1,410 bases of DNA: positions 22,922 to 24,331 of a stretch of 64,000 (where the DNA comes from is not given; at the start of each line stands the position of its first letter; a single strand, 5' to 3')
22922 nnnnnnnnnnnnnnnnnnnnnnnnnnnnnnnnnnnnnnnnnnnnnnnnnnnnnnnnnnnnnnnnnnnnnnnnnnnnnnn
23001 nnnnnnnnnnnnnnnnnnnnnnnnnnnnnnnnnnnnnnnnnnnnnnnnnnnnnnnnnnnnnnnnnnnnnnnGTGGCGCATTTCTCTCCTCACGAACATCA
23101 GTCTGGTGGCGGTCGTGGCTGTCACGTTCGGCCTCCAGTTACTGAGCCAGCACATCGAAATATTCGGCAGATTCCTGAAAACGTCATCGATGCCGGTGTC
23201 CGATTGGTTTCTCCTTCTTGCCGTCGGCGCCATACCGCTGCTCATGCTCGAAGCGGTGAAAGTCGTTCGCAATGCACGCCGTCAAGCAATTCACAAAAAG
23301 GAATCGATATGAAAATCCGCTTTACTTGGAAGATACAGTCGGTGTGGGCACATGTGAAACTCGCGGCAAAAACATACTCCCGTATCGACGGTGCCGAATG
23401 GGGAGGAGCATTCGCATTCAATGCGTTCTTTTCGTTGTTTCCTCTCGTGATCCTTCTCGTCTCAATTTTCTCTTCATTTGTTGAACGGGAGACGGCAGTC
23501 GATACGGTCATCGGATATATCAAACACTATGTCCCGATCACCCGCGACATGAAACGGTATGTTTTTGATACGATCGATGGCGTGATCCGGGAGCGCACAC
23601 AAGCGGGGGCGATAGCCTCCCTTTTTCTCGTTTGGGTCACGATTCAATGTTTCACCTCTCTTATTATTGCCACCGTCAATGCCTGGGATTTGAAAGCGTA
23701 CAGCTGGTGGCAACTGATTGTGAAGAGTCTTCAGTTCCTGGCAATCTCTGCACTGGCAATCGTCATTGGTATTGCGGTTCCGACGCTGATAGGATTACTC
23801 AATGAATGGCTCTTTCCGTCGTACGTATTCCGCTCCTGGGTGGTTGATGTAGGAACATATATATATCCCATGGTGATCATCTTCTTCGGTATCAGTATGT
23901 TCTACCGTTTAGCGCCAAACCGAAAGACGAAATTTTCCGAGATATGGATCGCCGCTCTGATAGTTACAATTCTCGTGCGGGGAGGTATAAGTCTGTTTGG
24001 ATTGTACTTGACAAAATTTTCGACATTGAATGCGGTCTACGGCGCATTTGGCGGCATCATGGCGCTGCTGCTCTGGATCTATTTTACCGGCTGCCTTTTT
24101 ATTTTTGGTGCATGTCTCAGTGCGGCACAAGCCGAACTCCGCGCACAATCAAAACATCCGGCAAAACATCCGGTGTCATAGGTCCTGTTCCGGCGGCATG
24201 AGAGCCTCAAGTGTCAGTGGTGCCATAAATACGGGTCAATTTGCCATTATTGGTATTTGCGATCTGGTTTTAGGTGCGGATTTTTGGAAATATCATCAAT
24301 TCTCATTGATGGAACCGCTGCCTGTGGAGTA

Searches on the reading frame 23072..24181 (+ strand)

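Call 26: search_protein_families(library=pfam, proteins=[window:23072-24181:+], max_evalue=0.00001)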
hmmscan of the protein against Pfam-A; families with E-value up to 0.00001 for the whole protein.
window:23072-24181:+ (369 aa): 1 family
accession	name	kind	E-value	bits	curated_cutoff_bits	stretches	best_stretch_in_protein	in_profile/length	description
PF03631.20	Virul_fac_BrkB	-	3.5e-39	135.4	33.7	1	106-354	4-256/259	Virulence factor BrkB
